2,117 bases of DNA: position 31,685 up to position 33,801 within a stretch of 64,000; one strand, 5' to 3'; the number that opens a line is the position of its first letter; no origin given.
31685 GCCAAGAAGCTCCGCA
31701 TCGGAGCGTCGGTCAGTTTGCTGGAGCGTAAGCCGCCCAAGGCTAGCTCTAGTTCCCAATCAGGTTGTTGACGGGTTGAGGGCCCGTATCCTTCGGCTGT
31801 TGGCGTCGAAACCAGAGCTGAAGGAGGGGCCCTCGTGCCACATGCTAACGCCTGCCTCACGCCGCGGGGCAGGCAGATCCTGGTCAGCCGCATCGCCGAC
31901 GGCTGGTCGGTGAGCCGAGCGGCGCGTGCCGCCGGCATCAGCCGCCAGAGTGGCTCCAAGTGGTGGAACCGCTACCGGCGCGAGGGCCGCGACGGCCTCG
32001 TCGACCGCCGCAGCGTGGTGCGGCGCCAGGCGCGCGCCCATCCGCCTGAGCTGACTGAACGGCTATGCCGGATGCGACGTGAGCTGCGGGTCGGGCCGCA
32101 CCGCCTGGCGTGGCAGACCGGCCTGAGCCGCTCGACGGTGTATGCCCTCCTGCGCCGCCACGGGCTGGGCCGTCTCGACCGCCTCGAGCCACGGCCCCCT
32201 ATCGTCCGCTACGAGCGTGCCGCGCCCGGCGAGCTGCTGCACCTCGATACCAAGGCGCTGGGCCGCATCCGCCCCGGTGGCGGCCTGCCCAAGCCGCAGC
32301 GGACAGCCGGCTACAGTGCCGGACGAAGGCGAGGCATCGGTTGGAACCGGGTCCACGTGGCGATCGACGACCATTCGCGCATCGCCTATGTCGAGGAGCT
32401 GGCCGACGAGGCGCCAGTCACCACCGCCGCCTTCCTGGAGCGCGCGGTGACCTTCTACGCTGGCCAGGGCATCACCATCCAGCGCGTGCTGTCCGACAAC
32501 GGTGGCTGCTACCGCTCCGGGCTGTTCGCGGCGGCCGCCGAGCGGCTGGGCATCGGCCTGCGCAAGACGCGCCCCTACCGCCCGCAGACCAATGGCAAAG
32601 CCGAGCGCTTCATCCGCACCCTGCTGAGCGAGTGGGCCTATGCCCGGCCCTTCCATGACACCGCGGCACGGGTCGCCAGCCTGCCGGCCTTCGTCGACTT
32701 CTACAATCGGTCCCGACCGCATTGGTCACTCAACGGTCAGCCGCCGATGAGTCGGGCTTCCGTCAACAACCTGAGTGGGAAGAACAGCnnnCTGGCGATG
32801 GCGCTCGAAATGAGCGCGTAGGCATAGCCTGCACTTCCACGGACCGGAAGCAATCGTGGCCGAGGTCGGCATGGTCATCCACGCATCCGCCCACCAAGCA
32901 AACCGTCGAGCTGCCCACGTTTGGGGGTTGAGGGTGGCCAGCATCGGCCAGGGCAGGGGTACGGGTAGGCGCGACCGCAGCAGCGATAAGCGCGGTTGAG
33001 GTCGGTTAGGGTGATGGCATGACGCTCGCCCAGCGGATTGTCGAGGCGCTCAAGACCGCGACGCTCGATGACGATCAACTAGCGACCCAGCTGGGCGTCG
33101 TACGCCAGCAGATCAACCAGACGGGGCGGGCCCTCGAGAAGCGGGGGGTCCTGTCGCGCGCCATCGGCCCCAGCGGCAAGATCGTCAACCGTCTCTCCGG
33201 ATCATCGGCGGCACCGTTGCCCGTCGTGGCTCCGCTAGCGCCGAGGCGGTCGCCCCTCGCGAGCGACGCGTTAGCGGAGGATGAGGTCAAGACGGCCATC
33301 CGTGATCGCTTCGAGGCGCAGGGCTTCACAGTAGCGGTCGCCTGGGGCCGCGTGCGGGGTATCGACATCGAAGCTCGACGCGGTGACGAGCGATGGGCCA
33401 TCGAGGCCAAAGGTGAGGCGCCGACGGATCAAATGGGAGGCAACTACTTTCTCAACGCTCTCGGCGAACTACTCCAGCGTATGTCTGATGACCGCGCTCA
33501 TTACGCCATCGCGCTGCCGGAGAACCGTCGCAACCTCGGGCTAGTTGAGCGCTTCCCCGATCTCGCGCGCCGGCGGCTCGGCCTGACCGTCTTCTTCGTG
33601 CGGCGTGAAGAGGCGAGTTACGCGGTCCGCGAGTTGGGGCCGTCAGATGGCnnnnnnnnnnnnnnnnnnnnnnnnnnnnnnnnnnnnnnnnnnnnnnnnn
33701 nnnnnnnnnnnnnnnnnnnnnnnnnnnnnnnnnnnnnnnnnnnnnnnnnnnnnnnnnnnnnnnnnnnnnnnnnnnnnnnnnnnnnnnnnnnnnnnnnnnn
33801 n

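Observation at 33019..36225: Overlapping array of three PD-(D/E)XK-like genes followed by a HEPN-like gene, with no methyltransferase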

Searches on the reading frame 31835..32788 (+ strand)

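Call 6: search_protein_families(library=pfam, proteins=[window:31835-32788:+], max_evalue=0.1)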
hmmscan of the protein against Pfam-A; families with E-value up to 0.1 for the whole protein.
window:31835-32788:+ (318 aa): 17 families
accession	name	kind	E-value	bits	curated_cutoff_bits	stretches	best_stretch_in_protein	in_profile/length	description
PF13683.12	rve_3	-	2e-16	59.9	26.5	1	239-304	2-67/67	Integrase core domain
PF13011.12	LZ_Tnp_IS481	-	3.8e-14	53.2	22.2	1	3-82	4-84/85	leucine-zipper of insertion element IS481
PF13518.12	HTH_28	-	7.1e-13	48.8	25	1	13-59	2-48/52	Helix-turn-helix domain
PF00665.32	rve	-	9.3e-13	48.8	32.6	1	131-250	4-102/102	Integrase core domain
PF13551.12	HTH_29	-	3.8e-09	37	28.1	1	19-60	7-49/64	Winged helix-turn helix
PF13565.12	HTH_32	-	8e-08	33.2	33.7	1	40-106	2-73/73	Homeodomain-like domain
PF13384.12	HTH_23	-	1.8e-07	31.2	24.6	1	18-55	12-49/50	Homeodomain-like domain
PF06056.18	Terminase_5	-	0.0018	18.6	20.3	1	23-57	13-46/58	Putative ATPase subunit of terminase (gpP-like)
PF09339.16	HTH_IclR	-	0.0042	17.3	22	1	86-107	19-40/52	IclR helix-turn-helix domain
PF04545.22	Sigma70_r4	-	0.0049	16.8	24.1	1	7-38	4-35/50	Sigma-70, region 4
PF08281.18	Sigma70_r4_2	-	0.0085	16.2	25.7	0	7-38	10-41/54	Sigma-70, region 4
PF01527.26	HTH_Tnp_1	-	0.0088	16.7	24.1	1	21-84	21-74/75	Transposase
PF13443.12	HTH_26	-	0.011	16.5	22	0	85-108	10-33/63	Cro/C1-type HTH DNA-binding domain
PF00126.33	HTH_1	-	0.011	16.1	26.6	0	20-60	10-52/60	Bacterial regulatory helix-turn-helix protein, lysR family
PF02954.25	HTH_8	-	0.049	13.8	22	0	23-38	18-33/42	Bacterial regulatory protein, Fis family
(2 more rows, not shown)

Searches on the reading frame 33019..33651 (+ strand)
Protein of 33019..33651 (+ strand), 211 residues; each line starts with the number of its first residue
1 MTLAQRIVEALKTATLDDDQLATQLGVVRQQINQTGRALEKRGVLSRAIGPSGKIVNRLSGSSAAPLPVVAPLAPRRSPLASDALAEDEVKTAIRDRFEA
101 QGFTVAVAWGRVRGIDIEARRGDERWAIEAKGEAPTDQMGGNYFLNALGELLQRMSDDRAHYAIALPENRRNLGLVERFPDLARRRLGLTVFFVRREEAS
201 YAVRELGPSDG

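Call 6: search_protein_families(library=pfam, proteins=[window:33019-33651:+], max_evalue=0.1)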
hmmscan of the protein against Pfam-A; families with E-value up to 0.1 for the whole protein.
window:33019-33651:+ (211 aa): 1 family
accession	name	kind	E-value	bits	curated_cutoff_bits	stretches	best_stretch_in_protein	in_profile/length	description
PF13545.12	HTH_Crp_2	-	0.012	16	27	1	17-47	24-55/70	Crp-like helix-turn-helix domain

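Call 7: search_protein_families(library=padloc, proteins=[window:33019-33651:+], max_evalue=0.1)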
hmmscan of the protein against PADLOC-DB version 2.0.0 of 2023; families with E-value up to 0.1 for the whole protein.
window:33019-33651:+ (211 aa): 2 families
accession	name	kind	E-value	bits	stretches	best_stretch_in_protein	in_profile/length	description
PDLC02552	PglZ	-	0.00079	15.9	1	77-131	218-272/869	PglZ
PDLC02005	SAVED3--SAVED_PDDEXK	-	0.0039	13.7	1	99-137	319-357/483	-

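Call 8: search_protein_families(library=ncbifam, proteins=[window:33019-33651:+], max_evalue=1)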
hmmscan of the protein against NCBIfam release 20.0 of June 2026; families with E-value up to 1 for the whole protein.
window:33019-33651:+ (211 aa): 0 families

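Call 9: search_protein_families(library=phrogs, proteins=[window:33019-33651:+], max_evalue=1)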
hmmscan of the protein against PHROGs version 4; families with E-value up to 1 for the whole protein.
window:33019-33651:+ (211 aa): 2 families
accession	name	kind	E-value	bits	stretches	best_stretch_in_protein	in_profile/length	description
phrog_16651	-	unknown function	0.029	14.5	1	14-99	178-264/339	-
phrog_142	-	moron, auxiliary metabolic gene and host takeover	0.04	15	1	1-47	11-58/116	Ren-like exclusion protein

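Call 15: find_related_loci(query=window:33019-33651:+, collection=genome_contigs, flank=10000)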
Query window:33019-33651:+ (211 aa) in genome_contigs; peptide patterns used: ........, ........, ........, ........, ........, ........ (x = any residue, [..] = any of these).
193 stretches matched a pattern; 4 encode a relative of the query (tblastn E <= 1e-3); 4 distinct loci.
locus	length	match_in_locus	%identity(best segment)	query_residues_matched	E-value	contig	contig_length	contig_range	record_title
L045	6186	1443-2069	84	1-210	2e-111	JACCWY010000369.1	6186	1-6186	MAG: Chloroflexota bacterium isolate MGR_bin164 SD2897-2912_k127_2603296, whole genome shotgun sequence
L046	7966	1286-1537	49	2-79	5e-13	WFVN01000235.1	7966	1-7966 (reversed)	MAG: Gammaproteobacteria bacterium isolate S140_43 k151_595023, whole genome shotgun sequence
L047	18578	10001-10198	53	1-63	2e-11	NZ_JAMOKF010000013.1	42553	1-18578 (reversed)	Micromonospora phytophila strain DSM 105363 NODE_13_length_42553_cov_10.871117, whole genome shotgun sequence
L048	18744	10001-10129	50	124-169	6e-8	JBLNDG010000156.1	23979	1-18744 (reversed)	MAG: Caulobacteraceae bacterium isolate MAG105 PRJNA950955_bin14_renamed_155, whole genome shotgun sequence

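Call 63: find_homologous_proteins(query=window:33019-33651:+)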
Query window:33019-33651:+ (211 aa): 81 proteins with E <= 0.001 among 1249 candidates.
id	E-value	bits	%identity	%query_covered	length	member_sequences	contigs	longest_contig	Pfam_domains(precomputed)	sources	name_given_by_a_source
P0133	9.6e-114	396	90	100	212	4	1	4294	-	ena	-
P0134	9.5e-109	380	84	100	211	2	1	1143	-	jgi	-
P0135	2.4e-103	362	82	100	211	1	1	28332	-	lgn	-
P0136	8.8e-101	354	81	100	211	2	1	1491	-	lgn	-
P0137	1.3e-99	350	82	100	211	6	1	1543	-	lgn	-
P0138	4.8e-99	348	79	100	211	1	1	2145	-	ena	-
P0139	5.7e-98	345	80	100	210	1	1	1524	-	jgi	jgi:hypothetical protein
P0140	3.3e-97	342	78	100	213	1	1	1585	-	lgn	-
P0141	3.0e-82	293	69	100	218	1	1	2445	-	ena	-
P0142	6.6e-66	240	74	76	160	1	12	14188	-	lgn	-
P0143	9.0e-61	223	56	99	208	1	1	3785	-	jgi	jgi:hypothetical protein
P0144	2.3e-60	222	60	91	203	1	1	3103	PF12802.14,PF13545.13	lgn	-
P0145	3.8e-60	221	51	99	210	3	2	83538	-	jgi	-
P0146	5.0e-60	221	59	92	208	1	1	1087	-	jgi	jgi:hypothetical protein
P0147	9.3e-60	220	54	99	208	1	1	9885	-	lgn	-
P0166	4.4e-55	205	57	92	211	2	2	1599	PF04471.19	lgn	-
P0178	1.6e-48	183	54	91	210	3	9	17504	PF12802.14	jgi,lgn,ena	-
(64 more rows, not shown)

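Call 65: find_encoding_contigs(protein=P0135, flank=5000, max_places=2)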
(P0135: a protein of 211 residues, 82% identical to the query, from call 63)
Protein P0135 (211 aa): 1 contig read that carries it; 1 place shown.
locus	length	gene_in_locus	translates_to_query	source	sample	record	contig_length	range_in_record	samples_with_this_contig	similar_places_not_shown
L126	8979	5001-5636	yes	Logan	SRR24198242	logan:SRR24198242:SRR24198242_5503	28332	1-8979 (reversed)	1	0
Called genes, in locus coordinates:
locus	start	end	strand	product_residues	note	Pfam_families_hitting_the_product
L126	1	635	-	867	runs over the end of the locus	PF12161:HsdM_N, PF02384:N6_Mtase, PF07669:Eco57I (weak)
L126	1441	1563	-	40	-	-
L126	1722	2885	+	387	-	-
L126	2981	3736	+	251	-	PF07505:DUF5131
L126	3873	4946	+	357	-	PF14082:SduA_C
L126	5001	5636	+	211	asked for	-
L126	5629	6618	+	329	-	-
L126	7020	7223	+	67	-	-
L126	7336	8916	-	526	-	PF00239:Resolvase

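Call 66: find_encoding_contigs(protein=P0145, flank=5000, max_places=2)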
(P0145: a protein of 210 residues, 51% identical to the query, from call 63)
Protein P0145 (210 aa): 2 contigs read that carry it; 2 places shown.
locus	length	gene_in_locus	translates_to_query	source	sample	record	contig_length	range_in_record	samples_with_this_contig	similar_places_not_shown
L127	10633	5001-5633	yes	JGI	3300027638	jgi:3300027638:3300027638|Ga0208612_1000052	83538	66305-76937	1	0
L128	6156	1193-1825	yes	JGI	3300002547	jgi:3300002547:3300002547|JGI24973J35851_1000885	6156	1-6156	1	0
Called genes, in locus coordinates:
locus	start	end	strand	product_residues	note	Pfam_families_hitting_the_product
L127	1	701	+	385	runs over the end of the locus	PF12704:MacB_PCD, PF02687:FtsX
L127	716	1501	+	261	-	PF00005:ABC_tran, PF02463:SMC_N (faint), PF13481:AAA_25 (faint), PF13304:AAA_21 (faint)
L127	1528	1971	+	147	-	-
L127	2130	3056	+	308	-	PF00890:FAD_binding_2 (weak), PF01134:GIDA (faint), PF01266:DAO (faint), PF03486:HI0933_like (faint), PF07992:Pyr_redox_2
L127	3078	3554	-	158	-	PF06271:RDD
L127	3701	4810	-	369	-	PF14088:DUF4268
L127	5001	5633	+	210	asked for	-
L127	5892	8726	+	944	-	PF28530:DUF8426, PF00004:AAA (weak), PF07728:AAA_5, PF13401:AAA_22, PF28529:McrB_lid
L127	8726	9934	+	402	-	PF10117:McrBC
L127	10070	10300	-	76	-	-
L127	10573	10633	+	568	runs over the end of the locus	PF01555:N6_N4_Mtase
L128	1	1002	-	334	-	?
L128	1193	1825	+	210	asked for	-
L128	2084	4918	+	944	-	PF28530:DUF8426, PF00004:AAA (weak), PF07728:AAA_5, PF13401:AAA_22, PF28529:McrB_lid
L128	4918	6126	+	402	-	PF10117:McrBC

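Call 67: find_encoding_contigs(protein=P0178, flank=5000, max_places=4)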
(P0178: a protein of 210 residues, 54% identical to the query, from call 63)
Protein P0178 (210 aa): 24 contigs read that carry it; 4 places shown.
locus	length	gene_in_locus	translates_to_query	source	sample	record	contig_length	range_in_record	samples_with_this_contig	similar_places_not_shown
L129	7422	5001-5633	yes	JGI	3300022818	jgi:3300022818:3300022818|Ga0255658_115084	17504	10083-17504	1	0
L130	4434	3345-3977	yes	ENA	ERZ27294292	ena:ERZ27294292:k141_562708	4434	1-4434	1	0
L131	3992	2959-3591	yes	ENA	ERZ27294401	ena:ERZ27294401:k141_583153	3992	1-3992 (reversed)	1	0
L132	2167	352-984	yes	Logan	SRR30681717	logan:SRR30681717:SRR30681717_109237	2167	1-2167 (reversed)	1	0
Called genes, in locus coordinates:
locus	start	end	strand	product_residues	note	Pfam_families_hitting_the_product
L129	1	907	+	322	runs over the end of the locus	PF12773:DZR (weak), PF13248:Zn_ribbon_3 (weak), PF13240:Zn_Ribbon_1 (weak), PF00498:FHA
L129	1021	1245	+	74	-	PF11305:DUF3107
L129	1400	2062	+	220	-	-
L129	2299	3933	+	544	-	PF00270:DEAD, PF00271:Helicase_C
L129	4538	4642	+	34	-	-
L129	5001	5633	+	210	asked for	PF12802:MarR_2 (faint)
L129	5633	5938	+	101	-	-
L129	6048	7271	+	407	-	PF14690:Zn_ribbon_ISL3, PF13542:HTH_Tnp_ISL3, PF01610:DDE_Tnp_ISL3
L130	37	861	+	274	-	-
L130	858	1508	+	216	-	-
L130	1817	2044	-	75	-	-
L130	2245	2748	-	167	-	-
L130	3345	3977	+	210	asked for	PF12802:MarR_2 (faint)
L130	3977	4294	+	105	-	-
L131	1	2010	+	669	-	?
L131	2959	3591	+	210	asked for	PF12802:MarR_2 (faint)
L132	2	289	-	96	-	?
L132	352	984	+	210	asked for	PF12802:MarR_2 (faint)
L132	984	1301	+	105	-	-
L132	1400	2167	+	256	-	?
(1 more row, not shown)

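Call 70: search_solved_structures(query=A4, max_evalue=10, show_alignments=2)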
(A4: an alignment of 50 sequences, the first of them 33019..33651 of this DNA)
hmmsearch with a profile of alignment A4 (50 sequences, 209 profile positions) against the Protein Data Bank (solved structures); distinct sequences matched with E-value up to 10: 66 (the best 60 are shown).
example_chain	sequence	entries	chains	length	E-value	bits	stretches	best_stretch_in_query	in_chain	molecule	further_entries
3tgn_A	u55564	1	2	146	0.00048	22.8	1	3-64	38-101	Adc operon repressor AdcR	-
2ra5_A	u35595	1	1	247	0.0048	19.5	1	21-63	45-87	Putative transcriptional regulator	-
9wfi_A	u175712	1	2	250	0.0065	19.1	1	19-64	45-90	Uncharacterized HTH-type transcriptional regulator Rv0494,Fatty acid metabolism regulator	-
3cta_A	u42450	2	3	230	0.0069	19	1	12-61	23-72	Riboflavin kinase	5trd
3bpv_A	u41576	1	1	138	0.0096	18.5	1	13-55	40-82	Transcriptional regulator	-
3bpx_A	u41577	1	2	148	0.0099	18.5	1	13-55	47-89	Transcriptional regulator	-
5hsm_A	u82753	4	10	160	0.014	18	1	10-65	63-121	Uncharacterized HTH-type transcriptional regulator Rv2887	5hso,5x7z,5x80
3c7j_A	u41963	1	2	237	0.019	17.6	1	14-65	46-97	Transcriptional regulator, GntR family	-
9b83_A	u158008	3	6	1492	0.022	17.4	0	5-53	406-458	Maltodextrin-binding protein,Double-stranded RNA-specific adenosine deaminase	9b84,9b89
5zu1_A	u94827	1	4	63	0.034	16.8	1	4-52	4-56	Double-stranded RNA-specific adenosine deaminase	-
7ueb_E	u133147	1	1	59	0.034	16.7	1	3-46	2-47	PscE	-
3irq_D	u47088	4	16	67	0.038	16.6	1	4-52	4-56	Double-stranded RNA-specific adenosine deaminase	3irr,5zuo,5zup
2acj_A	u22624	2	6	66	0.038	16.6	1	4-52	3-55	Double-stranded RNA-specific adenosine deaminase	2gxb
5yhy_A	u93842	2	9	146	0.058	16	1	3-97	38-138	Zinc transport transcriptional regulator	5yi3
5yhx_A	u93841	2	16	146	0.058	16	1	3-97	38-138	Zinc transport transcriptional regulator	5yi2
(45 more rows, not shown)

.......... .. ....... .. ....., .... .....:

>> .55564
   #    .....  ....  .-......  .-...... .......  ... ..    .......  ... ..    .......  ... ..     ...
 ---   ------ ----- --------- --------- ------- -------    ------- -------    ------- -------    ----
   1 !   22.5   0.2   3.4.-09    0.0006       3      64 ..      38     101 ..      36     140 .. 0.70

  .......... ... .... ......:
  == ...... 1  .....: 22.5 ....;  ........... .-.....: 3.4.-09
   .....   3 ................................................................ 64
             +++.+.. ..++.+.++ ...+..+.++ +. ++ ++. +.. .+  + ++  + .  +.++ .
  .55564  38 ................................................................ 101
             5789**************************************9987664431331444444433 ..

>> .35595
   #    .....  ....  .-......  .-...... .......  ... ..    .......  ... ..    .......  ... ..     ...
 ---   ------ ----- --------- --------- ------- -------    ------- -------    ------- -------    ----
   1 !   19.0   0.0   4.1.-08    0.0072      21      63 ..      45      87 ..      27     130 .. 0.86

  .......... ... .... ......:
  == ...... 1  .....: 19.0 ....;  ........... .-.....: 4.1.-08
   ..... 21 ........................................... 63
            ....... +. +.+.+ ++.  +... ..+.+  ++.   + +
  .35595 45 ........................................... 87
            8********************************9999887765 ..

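Call 71: search_protein_families(library=pfam, alignment_id=A4, max_evalue=1)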
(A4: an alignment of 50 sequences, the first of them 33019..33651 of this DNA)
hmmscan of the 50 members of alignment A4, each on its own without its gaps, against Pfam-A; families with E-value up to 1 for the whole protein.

A. member 1, window:33019-33651:+ (211 aa): 1 family
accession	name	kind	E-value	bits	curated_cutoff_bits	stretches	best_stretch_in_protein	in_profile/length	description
PF13545.12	HTH_Crp_2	-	0.012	16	27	1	17-47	24-55/70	Crp-like helix-turn-helix domain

B. families by the number of members that match (of 50 scanned): 77 families (the first 25 are shown)
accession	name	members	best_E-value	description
PF12802.13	MarR_2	41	8.9e-08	MarR family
PF13545.12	HTH_Crp_2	38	3.7e-07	Crp-like helix-turn-helix domain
PF00392.27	GntR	31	9.2e-07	Bacterial regulatory proteins, gntR family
PF17782.7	DprA_WH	24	0.00022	DprA winged helix domain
PF01047.28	MarR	23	4.8e-05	MarR family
PF01978.25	TrmB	23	5.4e-05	Sugar-specific transcriptional regulator TrmB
PF25213.1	HVO_A0261_N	20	0.0017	HVO_A0261 N-terminal domain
PF04471.18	Mrr_cat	17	1.4e-06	Restriction endonuclease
PF02082.26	Rrf2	14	0.00031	Iron-dependent Transcriptional regulator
PF13412.12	HTH_24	12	4.2e-05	Winged helix-turn-helix DNA-binding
PF13384.12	HTH_23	11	0.00012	Homeodomain-like domain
PF21476.4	PF0610-like_N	11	0.0094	PF0610-like, N-terminal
PF13551.12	HTH_29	8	0.0015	Winged helix-turn helix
PF13338.12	AbiEi_4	7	0.006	Transcriptional regulator, AbiEi antitoxin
PF06969.22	HemN_C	6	1.3e-05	HemN C-terminal domain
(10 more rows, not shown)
